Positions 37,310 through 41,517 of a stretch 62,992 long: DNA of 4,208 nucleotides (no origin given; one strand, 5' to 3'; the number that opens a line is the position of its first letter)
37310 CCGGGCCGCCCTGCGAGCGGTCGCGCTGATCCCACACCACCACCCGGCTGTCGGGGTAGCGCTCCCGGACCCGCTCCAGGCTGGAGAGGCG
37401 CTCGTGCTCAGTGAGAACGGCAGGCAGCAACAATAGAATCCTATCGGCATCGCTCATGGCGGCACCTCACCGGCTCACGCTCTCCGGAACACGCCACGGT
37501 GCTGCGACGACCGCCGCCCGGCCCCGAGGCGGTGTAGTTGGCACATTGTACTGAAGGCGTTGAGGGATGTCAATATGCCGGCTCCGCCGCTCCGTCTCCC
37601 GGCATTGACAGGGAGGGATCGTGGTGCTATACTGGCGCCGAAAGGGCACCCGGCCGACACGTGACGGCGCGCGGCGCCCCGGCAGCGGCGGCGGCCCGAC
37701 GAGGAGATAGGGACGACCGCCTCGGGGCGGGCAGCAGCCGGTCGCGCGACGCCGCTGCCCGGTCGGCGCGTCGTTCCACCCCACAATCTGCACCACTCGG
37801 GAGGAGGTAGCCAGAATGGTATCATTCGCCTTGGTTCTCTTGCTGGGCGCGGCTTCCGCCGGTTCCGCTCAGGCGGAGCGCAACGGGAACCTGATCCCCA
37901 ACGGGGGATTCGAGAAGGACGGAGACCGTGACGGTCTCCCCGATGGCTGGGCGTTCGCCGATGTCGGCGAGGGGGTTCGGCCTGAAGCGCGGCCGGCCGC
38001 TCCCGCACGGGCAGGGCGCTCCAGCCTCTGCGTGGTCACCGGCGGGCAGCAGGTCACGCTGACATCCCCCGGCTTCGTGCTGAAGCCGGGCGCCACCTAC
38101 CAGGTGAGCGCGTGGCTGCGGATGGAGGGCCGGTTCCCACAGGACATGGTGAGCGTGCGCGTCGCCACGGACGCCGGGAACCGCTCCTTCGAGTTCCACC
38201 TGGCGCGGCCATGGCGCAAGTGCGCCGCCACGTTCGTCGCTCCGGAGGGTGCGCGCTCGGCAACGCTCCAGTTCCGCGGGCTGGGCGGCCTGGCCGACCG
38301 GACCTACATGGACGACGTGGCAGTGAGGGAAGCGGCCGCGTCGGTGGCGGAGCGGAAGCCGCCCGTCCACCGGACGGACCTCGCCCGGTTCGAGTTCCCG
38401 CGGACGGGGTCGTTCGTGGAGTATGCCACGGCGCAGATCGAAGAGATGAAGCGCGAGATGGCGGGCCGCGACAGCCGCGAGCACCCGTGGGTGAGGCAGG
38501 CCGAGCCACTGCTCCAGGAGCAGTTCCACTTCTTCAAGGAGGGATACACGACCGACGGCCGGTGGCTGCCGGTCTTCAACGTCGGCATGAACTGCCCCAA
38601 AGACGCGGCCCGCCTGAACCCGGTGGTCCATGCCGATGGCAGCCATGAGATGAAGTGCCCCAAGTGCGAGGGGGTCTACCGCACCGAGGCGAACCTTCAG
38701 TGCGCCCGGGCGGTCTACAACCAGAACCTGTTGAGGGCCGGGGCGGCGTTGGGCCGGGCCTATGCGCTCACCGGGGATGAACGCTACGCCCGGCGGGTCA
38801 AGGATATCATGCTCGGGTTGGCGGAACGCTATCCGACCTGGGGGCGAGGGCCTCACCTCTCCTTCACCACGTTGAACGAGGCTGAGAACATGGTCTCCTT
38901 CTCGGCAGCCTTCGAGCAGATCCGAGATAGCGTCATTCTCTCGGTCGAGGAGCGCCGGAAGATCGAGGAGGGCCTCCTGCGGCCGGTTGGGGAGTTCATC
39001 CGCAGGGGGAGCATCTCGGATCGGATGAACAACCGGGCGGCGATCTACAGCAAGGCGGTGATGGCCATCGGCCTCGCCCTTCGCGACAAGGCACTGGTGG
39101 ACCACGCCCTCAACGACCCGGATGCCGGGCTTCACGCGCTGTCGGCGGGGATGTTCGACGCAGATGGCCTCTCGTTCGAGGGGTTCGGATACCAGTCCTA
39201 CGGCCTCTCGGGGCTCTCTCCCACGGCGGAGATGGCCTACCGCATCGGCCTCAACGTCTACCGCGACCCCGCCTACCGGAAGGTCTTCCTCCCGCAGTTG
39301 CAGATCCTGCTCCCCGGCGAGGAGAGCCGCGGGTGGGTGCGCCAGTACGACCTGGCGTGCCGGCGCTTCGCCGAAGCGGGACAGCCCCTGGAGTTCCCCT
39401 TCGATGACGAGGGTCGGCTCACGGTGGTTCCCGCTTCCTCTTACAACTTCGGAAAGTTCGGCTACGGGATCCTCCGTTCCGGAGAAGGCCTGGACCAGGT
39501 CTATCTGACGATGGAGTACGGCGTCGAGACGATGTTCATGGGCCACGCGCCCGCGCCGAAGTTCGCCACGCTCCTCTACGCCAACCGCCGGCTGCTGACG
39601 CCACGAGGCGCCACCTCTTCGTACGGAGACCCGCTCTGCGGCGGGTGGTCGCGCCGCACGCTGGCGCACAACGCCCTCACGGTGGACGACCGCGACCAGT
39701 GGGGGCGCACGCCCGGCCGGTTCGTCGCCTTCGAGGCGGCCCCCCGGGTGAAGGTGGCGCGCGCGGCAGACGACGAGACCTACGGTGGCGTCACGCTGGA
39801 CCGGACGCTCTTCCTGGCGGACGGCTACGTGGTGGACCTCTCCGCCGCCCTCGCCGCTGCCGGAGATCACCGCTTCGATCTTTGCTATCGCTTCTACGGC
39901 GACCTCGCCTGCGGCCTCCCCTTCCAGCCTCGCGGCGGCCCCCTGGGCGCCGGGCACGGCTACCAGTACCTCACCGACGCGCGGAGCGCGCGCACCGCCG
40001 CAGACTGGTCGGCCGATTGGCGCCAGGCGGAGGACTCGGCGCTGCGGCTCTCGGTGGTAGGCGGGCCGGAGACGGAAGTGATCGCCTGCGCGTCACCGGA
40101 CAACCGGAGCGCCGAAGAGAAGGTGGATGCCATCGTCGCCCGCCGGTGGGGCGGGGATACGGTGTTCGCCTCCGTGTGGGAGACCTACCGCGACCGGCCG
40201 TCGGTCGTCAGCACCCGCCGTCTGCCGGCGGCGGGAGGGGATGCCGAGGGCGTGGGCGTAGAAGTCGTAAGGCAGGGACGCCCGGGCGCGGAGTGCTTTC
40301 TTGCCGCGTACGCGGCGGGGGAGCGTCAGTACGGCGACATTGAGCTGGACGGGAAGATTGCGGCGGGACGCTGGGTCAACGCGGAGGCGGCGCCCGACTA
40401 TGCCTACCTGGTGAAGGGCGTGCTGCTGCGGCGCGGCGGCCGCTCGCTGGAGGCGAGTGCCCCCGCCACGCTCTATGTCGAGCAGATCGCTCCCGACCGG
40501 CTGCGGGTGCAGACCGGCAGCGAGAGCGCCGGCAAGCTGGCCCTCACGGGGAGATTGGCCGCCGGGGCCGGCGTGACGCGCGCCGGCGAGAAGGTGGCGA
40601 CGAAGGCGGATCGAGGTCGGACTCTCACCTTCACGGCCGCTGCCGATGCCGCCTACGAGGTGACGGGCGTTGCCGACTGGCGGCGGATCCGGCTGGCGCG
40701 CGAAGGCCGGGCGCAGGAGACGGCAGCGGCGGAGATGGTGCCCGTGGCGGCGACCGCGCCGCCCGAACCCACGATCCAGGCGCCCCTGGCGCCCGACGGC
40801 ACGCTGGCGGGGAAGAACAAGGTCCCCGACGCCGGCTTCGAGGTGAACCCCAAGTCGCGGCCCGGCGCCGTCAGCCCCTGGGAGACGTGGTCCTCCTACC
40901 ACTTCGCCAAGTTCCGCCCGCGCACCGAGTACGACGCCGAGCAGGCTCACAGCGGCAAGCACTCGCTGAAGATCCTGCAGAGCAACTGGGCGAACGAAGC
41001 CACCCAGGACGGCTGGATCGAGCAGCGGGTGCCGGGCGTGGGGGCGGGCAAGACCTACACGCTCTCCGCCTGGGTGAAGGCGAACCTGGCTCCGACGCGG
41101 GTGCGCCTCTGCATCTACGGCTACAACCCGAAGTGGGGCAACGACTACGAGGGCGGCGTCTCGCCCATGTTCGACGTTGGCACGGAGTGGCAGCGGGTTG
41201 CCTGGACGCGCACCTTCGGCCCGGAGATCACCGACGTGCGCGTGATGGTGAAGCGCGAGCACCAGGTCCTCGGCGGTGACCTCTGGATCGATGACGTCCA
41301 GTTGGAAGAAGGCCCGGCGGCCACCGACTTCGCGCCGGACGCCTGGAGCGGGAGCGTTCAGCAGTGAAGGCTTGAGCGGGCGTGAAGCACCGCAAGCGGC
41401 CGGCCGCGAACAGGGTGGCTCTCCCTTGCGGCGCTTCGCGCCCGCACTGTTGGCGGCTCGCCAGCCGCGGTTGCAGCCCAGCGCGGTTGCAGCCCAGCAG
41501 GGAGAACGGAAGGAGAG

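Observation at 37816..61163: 23-kb co-directional array of heparinase II/III-like, ceramidase-N-like, beta-helix, FG-GAP and sulfatase genes: candidate undescribed sulfated-glycan degradation system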

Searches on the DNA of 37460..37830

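Call 79: search_rna_families(source=window, start=37460, end=37830, threshold=evalue, max_evalue=1)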
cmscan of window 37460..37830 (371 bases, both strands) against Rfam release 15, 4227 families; matches with E-value up to 1: 0.
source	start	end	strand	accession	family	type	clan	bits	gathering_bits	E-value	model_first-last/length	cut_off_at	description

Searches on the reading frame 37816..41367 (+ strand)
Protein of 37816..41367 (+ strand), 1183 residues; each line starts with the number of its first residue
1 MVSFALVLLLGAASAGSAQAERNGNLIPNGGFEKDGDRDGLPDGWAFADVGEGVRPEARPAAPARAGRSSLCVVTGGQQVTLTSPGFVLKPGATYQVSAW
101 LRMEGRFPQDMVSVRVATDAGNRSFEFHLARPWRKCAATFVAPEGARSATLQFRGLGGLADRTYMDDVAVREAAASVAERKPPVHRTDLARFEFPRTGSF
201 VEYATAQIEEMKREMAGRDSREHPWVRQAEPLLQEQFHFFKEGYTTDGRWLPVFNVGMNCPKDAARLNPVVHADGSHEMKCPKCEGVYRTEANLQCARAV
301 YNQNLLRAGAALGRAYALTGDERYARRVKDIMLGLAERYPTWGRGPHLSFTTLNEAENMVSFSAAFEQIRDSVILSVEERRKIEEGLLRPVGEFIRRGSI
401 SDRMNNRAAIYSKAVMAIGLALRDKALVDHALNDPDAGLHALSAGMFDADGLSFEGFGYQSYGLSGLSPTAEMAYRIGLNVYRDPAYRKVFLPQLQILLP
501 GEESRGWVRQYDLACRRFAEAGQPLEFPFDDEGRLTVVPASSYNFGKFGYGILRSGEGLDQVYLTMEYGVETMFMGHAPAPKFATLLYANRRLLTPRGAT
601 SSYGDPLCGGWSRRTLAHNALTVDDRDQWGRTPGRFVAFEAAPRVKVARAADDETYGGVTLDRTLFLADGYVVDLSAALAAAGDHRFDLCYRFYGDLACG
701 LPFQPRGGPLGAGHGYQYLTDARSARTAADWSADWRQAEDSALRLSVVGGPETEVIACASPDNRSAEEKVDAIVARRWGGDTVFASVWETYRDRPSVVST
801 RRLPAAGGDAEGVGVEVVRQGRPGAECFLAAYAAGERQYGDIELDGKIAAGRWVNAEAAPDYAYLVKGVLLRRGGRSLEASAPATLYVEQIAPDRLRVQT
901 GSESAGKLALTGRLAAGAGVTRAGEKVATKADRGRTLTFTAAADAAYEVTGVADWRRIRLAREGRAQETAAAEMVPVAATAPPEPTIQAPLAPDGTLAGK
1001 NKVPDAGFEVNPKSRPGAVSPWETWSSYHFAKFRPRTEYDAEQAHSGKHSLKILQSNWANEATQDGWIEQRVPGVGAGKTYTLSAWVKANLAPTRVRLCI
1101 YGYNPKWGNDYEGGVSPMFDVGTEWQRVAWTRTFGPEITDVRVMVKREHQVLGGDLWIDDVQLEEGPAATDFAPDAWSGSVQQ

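Call 3: search_protein_families(library=pfam, proteins=[window:37816-41367:+], max_evalue=0.01)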
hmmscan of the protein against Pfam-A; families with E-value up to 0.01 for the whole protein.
window:37816-41367:+ (1183 aa): 3 families
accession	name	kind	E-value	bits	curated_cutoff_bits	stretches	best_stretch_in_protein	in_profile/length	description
PF02018.23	CBM_4_9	-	1.1e-12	48.9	25.9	2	1007-1146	8-130/136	Carbohydrate binding domain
PF07940.18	Hepar_II_III_C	-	3e-10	40.5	24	1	542-704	6-170/237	Heparinase II/III-like, C-terminal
PF05426.18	Alginate_lyase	-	1.9e-09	37.8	22.2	1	277-483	31-250/275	Alginate lyase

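Call 9: search_protein_families(library=ncbifam, proteins=[window:37816-41367:+], max_evalue=0.01)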
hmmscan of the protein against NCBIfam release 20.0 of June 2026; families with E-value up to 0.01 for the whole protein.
window:37816-41367:+ (1183 aa): 2 families
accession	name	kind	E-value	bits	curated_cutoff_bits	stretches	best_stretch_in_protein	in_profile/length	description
NF042990.1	olalg_lyase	equivalog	7.3e-23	80.7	1400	2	308-466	92-262/727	oligoalginate lyase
NF048003.1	GTA_spike_fiber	domain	5.9e-14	53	36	1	1041-1172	32-170/182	phage head spike fiber domain-containing protein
